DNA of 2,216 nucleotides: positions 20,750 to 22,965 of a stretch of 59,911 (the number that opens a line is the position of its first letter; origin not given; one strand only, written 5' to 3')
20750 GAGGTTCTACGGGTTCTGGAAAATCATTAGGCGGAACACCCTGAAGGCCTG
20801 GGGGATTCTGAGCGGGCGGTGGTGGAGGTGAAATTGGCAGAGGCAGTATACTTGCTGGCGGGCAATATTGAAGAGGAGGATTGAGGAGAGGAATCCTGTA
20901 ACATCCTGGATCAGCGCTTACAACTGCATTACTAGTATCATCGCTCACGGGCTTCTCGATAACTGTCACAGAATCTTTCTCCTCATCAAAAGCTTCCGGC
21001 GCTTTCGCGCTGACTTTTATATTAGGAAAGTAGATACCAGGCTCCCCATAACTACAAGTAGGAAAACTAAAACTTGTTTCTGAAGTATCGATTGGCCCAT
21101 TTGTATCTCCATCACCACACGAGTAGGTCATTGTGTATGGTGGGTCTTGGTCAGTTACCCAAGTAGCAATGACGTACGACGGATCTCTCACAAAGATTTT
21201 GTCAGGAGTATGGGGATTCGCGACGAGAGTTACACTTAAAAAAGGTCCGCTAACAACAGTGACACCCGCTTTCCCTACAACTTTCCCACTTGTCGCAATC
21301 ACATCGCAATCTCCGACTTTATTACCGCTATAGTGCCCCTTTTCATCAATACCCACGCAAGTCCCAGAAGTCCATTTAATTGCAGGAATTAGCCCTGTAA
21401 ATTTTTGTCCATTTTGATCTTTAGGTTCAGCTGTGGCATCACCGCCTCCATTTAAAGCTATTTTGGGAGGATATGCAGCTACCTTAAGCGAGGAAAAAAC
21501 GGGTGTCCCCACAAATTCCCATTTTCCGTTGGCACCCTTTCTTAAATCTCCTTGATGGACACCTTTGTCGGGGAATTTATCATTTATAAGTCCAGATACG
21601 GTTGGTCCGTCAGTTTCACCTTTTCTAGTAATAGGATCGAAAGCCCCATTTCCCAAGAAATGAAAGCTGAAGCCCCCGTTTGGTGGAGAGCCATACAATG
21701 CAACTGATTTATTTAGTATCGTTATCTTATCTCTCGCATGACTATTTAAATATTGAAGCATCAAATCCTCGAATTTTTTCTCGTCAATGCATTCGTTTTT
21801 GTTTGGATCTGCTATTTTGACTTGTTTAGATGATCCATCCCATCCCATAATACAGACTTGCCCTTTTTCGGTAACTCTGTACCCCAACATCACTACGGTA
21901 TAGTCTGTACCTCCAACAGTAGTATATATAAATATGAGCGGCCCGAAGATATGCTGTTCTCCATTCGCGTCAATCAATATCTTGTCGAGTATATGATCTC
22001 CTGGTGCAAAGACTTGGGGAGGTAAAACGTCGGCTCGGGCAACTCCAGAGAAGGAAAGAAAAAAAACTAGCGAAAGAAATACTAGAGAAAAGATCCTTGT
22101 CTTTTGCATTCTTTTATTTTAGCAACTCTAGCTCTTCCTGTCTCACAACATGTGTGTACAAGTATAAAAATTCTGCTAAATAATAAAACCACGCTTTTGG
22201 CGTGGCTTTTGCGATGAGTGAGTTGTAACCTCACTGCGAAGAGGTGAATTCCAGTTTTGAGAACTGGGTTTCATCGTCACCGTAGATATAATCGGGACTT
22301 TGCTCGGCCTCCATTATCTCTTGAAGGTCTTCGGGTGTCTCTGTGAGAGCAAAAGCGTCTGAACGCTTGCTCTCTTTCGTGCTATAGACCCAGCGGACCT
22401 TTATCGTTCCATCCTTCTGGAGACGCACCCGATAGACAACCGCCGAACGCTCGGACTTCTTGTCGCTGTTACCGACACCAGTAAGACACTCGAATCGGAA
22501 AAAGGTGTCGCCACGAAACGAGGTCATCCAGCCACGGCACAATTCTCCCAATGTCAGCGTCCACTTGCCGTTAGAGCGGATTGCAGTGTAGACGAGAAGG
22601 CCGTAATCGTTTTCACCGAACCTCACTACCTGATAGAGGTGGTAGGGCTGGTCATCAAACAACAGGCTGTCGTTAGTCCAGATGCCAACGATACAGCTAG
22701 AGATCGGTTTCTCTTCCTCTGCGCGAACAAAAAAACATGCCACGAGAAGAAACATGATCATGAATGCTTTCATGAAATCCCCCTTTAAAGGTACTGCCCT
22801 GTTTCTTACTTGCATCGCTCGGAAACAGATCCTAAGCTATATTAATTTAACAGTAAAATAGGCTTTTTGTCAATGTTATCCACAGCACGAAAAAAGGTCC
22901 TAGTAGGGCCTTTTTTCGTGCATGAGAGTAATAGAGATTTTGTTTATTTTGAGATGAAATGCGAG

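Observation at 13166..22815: A ~10 kb island of giant surface proteins splits fusA from tuf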

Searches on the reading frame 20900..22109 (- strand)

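Call 32: search_protein_families(library=pfam, proteins=[window:20900-22109:-], max_evalue=1)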
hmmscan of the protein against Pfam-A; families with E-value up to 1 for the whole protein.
window:20900-22109:- (403 aa): 1 family
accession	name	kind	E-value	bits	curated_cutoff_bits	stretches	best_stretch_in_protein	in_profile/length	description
PF02368.24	Big_2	-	0.022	15.1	22.8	1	243-285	35-79/79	Bacterial Ig-like domain (group 2)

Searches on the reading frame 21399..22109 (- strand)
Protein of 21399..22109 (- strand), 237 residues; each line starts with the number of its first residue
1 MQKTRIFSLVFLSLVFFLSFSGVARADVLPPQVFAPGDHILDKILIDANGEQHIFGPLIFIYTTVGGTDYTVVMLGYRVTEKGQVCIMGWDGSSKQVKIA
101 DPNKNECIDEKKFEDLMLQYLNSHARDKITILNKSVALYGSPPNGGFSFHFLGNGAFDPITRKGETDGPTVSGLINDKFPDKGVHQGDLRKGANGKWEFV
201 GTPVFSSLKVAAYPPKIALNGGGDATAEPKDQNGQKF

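Call 67: predict_structure(protein=window:21399-22109:-)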
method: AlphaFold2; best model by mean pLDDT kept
length: 237 residues; sequences in the alignment: 1
mean_pLDDT: 39.8   pTM: 0.29
mean pLDDT of the five models: 39.8, 37.9, 37.5, 36.5, 35.2
residues with pLDDT >= 90: 0; 70-90: 12; 50-70: 41; < 50: 184
segments of 3 or more residues with pLDDT < 50: 23-75, 89-104, 120-229, 232-235
pLDDT, mean of each block of 10 residues (from residue 1): 68 74 40 28 33 39 34 47 54 37 53 54 38 29 28 27 31 30 35 39 27 26 39 47
secondary structure, 60 per line:
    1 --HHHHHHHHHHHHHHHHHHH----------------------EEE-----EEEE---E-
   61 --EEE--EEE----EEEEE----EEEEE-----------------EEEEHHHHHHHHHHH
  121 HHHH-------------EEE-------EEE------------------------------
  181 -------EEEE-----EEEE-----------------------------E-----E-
elements in order: H3-21 E44-46 E52-55 E63-65 E68-70 E75-79 E84-88 E106-109 H110-124 E138-140 E148-150 E188-191 E197-200

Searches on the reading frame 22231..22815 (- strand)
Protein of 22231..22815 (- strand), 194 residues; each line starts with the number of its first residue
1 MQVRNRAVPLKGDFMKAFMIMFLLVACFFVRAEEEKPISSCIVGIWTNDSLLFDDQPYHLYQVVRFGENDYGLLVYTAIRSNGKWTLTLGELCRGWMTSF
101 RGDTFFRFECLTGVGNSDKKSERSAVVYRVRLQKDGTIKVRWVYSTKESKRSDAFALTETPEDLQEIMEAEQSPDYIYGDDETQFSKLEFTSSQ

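Call 4: search_protein_families(library=pfam, proteins=[window:22231-22815:-], max_evalue=0.01)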
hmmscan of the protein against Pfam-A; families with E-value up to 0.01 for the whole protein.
window:22231-22815:- (194 aa): 0 families

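Call 32: search_protein_families(library=pfam, proteins=[window:22231-22773:-], max_evalue=1)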
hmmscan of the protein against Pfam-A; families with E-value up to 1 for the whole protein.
window:22231-22773:- (180 aa): 1 family
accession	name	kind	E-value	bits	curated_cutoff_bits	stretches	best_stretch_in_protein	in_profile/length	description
PF23044.1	SH3-C_UBE2O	-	0.12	12.7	21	0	116-132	31-47/68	UBE2O, ubiquitin binding SH3-C domain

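Call 40: find_homologous_proteins(query=window:22231-22773:-, max_evalue=0.01)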
Query window:22231-22773:- (180 aa): 1 proteins with E <= 0.01 among 22 candidates.
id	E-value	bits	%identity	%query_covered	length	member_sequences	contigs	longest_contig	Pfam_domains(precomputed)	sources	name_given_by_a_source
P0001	3.0e-117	406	99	100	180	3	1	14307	-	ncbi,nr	ncbi:MAG: hypothetical protein PHN89_02120 [Candidatus Pacebacteria bacterium]|nr:hypothetical prote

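Call 70: predict_structure(protein=window:22231-22773:-)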
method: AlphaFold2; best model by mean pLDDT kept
length: 180 residues; sequences in the alignment: 1
mean_pLDDT: 55.0   pTM: 0.54
mean pLDDT of the five models: 55.0, 54.0, 52.1, 48.3, 44.2
residues with pLDDT >= 90: 0; 70-90: 34; 50-70: 75; < 50: 71
segments of 3 or more residues with pLDDT < 50: 1-37, 99-110, 135-145, 170-180
pLDDT, mean of each block of 10 residues (from residue 1): 35 41 46 50 70 66 75 74 60 62 42 64 62 49 50 55 56 34
secondary structure, 60 per line:
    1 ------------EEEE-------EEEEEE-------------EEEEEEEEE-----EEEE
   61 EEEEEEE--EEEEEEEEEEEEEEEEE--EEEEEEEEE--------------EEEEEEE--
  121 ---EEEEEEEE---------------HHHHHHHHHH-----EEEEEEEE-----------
elements in order: E13-16 E24-29 E43-51 E57-67 E70-86 E89-97 E112-118 E124-131 H147-156 E162-169

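Call 74: fold_search(model_id=the predicted structure, library=pdb)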
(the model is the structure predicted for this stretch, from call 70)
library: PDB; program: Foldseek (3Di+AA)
matches with E <= 10: 511; with E <= 0.001: 0
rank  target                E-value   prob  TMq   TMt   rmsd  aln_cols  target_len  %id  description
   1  4bbo_C                6.7e-02  0.97  0.36  0.53   8.6       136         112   15  Crystal structure of core-bradavidin (released 2013-10-16)
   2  2y32_A                1.3e-01  0.93  0.36  0.45   6.4       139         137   13  Crystal structure of bradavidin (released 2011-12-28)
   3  4bbo_A                1.7e-01  0.95  0.36  0.52   6.3       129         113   12  Crystal structure of core-bradavidin (released 2013-10-16)
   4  2mf6_MODEL_1_A        1.8e-01  0.87  0.38  0.50   9.8       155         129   14  Solution NMR structure of Chimeric Avidin, ChiAVD(I117Y), in the biotin bound form (released 2014-08-06)
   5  4bbo_D                2.0e-01  0.92  0.35  0.52   5.6       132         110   13  Crystal structure of core-bradavidin (released 2013-10-16)
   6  2ofa_B                2.2e-01  0.85  0.37  0.52   9.8       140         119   12  Crystal structure of apo AVR4 (R112L,C122S) (released 2007-12-25)
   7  4bcs_A                2.5e-01  0.84  0.37  0.51   9.8       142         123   12  Crystal structure of an avidin mutant (released 2013-10-16)
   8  2y32_C                2.9e-01  0.87  0.37  0.45   6.4       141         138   12  Crystal structure of bradavidin (released 2011-12-28)
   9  7snt_B                2.9e-01  0.51  0.25  0.31   7.7       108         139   10  2.20A Resolution Structure of NanoLuc Luciferase with Bound Substrate Analog 3-methoxy-furimazine (released 2022-11-16)
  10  1wbi_B                3.4e-01  0.82  0.38  0.53   9.5       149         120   13  AVR2 (released 2005-10-12)
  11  1y52_X                3.4e-01  0.82  0.37  0.52   9.8       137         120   11  structure of insect cell (Baculovirus) expressed AVR4 (C122S)-biotin complex (released 2005-05-24)
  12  3szi_A                3.6e-01  0.41  0.31  0.43   8.8       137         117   14  Structure of apo shwanavidin (P21 form) (released 2012-04-25)
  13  3szh_C                4.0e-01  0.44  0.32  0.44   8.4       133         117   14  Crystal structure of apo shwanavidin (P1 form) (released 2012-04-11)
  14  6p72_A                4.0e-01  0.08  0.16  0.09  17.0       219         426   10  Crystal Structure of the Cedar henipavirus Attachment G Glycoprotein global domain (released 2019-09-25)
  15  2ofa_A                4.2e-01  0.77  0.37  0.52   9.7       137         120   11  Crystal structure of apo AVR4 (R112L,C122S) (released 2007-12-25)
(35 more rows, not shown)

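Call 86: search_protein_families(library=ncbifam, proteins=[window:22231-22773:-], max_evalue=0.1)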
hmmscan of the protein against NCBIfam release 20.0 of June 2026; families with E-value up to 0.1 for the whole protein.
window:22231-22773:- (180 aa): 0 families

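Call 91: search_dna_similar(query=window:22231-22773:-, collection=phages, mode=protein, max_evalue=0.01, max_rows=5)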
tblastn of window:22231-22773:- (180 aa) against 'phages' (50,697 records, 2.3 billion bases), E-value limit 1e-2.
No match.
